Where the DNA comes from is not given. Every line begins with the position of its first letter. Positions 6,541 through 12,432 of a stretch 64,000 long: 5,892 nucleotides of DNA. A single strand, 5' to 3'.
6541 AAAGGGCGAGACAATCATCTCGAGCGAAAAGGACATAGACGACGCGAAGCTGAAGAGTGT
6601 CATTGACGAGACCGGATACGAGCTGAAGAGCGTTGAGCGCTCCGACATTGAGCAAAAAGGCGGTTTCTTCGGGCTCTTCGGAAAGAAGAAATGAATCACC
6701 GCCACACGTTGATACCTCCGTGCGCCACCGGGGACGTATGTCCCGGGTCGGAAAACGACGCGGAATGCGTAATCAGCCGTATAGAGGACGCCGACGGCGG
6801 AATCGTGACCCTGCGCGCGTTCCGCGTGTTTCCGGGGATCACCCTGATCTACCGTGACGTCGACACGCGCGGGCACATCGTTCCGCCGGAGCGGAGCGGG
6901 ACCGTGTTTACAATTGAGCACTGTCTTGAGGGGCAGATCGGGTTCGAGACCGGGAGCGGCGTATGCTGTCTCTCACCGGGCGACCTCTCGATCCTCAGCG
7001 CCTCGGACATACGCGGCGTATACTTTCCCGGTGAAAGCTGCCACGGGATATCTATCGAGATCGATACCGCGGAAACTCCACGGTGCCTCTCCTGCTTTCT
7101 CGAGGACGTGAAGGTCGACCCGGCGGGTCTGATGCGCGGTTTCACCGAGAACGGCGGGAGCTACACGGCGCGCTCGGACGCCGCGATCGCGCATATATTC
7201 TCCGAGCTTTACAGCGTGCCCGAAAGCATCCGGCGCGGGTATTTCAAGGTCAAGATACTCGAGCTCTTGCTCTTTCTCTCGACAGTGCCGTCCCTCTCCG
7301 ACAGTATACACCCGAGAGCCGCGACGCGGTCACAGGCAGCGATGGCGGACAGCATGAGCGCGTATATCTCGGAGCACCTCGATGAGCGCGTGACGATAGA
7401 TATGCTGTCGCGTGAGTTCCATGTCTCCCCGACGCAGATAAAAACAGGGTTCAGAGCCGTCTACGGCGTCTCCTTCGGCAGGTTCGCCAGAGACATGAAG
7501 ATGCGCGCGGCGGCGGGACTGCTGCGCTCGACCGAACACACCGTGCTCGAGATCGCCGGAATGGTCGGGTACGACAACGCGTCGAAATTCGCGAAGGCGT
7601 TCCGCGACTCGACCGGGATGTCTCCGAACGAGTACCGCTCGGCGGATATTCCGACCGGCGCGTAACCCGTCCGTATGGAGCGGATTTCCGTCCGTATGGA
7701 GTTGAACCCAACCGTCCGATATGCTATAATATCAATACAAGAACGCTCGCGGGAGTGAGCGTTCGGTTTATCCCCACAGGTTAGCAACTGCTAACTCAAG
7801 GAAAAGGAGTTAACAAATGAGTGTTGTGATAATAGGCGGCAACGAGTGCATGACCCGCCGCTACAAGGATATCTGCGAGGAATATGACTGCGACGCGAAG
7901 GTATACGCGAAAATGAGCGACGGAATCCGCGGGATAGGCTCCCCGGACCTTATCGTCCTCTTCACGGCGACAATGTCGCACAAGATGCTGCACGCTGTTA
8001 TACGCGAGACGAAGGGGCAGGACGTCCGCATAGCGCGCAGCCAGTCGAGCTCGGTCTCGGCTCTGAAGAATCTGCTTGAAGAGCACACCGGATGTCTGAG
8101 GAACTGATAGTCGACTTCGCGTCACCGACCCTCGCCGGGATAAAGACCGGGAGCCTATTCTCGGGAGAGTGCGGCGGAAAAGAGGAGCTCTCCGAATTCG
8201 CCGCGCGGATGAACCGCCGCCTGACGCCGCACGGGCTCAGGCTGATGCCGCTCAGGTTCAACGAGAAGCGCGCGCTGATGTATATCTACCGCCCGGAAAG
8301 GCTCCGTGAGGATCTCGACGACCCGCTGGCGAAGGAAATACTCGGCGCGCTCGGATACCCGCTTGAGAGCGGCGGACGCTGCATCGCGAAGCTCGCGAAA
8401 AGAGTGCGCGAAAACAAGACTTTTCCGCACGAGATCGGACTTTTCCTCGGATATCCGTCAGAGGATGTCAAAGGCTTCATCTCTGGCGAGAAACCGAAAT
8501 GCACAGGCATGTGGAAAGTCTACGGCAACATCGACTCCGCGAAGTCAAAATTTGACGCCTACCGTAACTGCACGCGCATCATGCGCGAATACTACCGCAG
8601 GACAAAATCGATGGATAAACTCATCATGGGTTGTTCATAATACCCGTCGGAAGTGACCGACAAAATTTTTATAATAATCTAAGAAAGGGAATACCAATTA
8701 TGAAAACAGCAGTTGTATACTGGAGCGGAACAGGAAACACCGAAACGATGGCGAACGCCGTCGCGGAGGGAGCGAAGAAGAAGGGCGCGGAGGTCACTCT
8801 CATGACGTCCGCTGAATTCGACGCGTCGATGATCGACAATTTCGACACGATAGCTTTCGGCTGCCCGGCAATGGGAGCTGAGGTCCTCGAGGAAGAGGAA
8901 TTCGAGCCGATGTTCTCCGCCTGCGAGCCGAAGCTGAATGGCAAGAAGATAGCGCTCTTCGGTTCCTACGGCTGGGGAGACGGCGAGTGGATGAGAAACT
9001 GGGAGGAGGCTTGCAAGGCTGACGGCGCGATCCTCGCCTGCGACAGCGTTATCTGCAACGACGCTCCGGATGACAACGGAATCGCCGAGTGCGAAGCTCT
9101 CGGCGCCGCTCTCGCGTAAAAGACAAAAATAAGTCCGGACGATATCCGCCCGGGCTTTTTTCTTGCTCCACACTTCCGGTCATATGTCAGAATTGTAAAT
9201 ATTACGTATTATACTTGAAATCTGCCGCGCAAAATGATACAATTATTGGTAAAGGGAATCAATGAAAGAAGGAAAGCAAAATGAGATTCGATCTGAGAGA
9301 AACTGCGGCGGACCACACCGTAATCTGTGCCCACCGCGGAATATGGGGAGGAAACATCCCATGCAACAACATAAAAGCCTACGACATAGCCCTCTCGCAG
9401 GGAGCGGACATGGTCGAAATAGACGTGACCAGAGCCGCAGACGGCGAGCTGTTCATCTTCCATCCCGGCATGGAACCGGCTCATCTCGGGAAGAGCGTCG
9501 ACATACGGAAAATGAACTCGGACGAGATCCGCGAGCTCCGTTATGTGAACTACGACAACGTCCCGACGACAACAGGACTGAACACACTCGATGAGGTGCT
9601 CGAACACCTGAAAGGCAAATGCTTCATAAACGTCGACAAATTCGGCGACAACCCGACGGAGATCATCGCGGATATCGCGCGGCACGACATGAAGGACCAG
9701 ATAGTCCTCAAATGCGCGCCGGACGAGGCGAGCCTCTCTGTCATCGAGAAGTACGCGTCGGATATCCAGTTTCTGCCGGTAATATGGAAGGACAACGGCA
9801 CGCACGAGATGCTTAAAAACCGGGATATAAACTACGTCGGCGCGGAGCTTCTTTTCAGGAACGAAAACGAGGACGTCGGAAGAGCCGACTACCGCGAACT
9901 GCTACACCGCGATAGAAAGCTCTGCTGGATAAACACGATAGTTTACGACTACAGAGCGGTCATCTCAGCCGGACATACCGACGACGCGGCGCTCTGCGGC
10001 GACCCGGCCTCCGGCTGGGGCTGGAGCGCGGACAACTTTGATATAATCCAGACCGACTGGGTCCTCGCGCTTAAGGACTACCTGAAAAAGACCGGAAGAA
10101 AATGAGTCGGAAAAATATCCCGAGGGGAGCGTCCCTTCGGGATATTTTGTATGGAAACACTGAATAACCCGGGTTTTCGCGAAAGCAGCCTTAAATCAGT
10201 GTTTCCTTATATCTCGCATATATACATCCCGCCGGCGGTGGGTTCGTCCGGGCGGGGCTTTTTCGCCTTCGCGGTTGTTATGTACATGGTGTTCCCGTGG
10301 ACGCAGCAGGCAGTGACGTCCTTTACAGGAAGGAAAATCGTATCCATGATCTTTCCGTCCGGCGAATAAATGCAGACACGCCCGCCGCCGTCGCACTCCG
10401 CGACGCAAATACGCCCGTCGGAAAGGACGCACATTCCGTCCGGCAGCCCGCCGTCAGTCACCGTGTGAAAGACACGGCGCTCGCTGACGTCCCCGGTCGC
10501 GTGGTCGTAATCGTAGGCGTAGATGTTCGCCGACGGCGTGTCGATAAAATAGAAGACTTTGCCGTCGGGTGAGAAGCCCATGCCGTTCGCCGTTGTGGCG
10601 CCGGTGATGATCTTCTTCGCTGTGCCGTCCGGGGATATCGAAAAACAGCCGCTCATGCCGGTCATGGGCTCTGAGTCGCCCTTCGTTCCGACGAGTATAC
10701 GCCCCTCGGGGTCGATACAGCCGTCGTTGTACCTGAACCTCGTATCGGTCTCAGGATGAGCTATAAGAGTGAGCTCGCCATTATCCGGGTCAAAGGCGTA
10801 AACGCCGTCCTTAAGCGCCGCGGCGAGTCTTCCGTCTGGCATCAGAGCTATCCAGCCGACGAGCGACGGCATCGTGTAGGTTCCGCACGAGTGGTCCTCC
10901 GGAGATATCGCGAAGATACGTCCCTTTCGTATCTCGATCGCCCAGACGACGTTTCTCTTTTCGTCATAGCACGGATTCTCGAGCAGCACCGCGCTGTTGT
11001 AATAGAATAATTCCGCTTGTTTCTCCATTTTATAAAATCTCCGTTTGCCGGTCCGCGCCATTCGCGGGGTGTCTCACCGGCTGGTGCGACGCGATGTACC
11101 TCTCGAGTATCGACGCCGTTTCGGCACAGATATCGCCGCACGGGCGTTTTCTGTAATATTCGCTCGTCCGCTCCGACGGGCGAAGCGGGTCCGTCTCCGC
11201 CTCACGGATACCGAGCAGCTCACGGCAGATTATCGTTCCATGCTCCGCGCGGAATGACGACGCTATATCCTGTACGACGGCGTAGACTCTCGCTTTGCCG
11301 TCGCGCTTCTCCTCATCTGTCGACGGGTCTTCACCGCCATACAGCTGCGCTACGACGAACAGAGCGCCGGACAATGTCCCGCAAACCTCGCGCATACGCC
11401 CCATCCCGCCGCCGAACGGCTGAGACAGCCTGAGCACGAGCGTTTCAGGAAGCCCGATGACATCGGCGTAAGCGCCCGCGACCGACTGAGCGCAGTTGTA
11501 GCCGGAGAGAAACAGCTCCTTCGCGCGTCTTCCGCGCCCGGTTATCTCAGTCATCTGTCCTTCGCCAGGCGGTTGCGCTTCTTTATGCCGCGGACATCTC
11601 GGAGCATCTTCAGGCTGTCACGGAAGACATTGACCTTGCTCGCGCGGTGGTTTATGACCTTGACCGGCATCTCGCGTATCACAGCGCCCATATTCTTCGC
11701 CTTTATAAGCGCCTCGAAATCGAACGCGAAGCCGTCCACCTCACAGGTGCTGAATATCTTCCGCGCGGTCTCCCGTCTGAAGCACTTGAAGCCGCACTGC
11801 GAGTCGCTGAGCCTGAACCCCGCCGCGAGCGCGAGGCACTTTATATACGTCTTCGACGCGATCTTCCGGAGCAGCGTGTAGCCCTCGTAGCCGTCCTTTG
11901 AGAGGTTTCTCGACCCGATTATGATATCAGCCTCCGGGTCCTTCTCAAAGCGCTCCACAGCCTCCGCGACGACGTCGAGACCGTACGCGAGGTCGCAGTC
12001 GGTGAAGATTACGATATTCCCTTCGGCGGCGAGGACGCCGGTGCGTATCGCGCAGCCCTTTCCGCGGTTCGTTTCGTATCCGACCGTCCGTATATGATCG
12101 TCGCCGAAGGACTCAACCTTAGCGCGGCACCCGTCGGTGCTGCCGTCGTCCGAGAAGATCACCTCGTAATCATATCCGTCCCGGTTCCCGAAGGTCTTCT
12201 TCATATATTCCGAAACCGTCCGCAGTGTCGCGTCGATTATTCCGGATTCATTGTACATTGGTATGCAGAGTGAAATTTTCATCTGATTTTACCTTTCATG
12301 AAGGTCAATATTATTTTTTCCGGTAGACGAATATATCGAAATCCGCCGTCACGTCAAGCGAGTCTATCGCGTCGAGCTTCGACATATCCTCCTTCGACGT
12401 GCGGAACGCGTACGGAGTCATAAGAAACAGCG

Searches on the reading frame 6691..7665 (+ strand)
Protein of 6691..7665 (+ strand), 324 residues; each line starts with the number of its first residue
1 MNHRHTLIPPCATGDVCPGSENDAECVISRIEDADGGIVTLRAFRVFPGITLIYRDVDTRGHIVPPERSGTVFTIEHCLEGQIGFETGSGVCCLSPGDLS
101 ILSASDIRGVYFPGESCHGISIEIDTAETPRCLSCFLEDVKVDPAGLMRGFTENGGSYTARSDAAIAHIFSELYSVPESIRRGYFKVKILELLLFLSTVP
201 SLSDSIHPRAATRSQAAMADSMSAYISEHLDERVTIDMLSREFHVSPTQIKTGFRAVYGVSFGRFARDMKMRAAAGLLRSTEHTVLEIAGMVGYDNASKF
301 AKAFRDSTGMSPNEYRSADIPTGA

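Call 75: search_protein_families(library=pfam, proteins=[window:6691-7665:+], max_evalue=0.00001)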
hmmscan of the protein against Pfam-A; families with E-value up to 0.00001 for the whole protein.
window:6691-7665:+ (324 aa): 2 families
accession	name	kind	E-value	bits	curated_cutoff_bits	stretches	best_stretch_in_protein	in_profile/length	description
PF12833.13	HTH_18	-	1.8e-20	73.4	33.6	1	239-317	1-79/80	Helix-turn-helix domain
PF00165.29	HTH_AraC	-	1.8e-13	50.7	26.6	1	278-316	1-41/42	Bacterial regulatory helix-turn-helix proteins, AraC family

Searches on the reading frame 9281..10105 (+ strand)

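Call 75: search_protein_families(library=pfam, proteins=[window:9281-10105:+], max_evalue=0.00001)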
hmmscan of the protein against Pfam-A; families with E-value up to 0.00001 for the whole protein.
window:9281-10105:+ (274 aa): 2 families
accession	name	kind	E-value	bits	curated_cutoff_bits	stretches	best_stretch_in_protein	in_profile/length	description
PF16387.11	DUF4996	-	4e-17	63.1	33.7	1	164-268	1-102/102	Domain of unknown function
PF03009.23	GDPD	-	1.9e-11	45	23.6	1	18-117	1-103/244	Glycerophosphoryl diester phosphodiesterase family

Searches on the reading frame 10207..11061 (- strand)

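Call 75: search_protein_families(library=pfam, proteins=[window:10207-11061:-], max_evalue=0.00001)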
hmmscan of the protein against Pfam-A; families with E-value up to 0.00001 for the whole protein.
window:10207-11061:- (284 aa): 2 families
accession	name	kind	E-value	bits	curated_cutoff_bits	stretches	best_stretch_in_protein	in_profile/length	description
PF08450.18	SGL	-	4.2e-62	210.4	26.3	1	28-265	3-246/246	SMP-30/Gluconolactonase/LRE-like region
PF07676.18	PD40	-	1.7e-06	28.3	20.9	0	162-174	15-27/38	WD40-like Beta Propeller Repeat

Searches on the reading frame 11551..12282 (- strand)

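Call 75: search_protein_families(library=pfam, proteins=[window:11551-12282:-], max_evalue=0.00001)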
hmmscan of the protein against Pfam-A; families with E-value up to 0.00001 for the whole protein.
window:11551-12282:- (243 aa): 1 family
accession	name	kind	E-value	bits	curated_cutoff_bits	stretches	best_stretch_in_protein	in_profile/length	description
PF00535.33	Glycos_transf_2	-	2.5e-24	86.5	23.3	1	4-177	1-168/168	Glycosyl transferase family 2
